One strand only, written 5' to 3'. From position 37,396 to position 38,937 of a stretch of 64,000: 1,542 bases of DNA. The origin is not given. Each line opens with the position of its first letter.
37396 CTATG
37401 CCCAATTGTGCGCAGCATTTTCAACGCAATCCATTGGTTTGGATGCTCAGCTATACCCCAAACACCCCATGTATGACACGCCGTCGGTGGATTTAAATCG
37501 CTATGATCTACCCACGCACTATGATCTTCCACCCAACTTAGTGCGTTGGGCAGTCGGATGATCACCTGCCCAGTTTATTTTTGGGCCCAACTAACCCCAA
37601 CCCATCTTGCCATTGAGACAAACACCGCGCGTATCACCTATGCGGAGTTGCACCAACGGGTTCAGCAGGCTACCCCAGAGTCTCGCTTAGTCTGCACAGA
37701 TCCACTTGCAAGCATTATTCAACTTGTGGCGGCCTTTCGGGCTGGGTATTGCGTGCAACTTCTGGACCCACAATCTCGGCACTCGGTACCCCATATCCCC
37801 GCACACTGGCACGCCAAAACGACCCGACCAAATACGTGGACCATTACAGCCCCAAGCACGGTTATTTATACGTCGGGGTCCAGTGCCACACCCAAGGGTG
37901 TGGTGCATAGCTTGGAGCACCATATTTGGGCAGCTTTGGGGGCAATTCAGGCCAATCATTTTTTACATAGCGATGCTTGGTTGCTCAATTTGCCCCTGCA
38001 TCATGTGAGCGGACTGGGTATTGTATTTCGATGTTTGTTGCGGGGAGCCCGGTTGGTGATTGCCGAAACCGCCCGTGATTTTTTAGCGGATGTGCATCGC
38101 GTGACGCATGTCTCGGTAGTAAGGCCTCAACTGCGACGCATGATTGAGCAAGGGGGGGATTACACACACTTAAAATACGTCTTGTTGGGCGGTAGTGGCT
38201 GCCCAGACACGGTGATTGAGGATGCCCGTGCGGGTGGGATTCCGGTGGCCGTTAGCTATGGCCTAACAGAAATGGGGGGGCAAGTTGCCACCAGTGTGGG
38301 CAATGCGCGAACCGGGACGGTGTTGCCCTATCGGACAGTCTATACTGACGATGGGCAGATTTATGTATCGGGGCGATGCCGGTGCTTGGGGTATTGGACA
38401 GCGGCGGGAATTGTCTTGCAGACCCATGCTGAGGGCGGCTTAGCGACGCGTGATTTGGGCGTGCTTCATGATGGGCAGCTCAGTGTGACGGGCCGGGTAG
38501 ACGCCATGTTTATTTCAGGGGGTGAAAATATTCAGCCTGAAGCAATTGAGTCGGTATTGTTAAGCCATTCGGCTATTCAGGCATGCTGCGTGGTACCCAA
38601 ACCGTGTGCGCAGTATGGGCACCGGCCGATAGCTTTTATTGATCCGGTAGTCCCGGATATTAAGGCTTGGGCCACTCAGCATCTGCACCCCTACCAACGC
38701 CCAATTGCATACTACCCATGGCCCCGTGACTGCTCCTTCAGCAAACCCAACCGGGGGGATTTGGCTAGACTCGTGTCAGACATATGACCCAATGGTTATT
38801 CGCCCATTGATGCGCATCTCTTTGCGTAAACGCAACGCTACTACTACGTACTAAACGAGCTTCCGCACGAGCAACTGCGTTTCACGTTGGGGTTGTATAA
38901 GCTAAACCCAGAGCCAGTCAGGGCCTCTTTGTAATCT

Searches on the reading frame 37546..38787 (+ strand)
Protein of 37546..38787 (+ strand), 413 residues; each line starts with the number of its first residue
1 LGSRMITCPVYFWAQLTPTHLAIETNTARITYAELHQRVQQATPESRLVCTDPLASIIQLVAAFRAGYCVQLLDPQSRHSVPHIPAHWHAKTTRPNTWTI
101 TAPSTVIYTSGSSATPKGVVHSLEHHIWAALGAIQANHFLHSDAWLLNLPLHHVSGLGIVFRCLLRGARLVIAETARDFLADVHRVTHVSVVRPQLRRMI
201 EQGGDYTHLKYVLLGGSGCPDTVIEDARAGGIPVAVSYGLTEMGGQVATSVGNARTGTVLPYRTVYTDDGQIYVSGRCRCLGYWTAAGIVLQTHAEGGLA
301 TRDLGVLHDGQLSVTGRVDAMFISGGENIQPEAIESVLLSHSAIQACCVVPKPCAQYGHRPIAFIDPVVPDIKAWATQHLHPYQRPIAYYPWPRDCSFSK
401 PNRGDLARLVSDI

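Call 3: search_protein_families(library=pfam, proteins=[window:37546-38787:+], max_evalue=0.1)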
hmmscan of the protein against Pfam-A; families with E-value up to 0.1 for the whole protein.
window:37546-38787:+ (413 aa): 2 families
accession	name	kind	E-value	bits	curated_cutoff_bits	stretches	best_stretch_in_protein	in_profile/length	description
PF00501.34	AMP-binding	-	6.1e-28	98.1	29.9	1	92-283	153-383/384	AMP-binding enzyme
PF13193.12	AMP-binding_C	-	7e-08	33.7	24.5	1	334-387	2-61/76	AMP-binding enzyme C-terminal domain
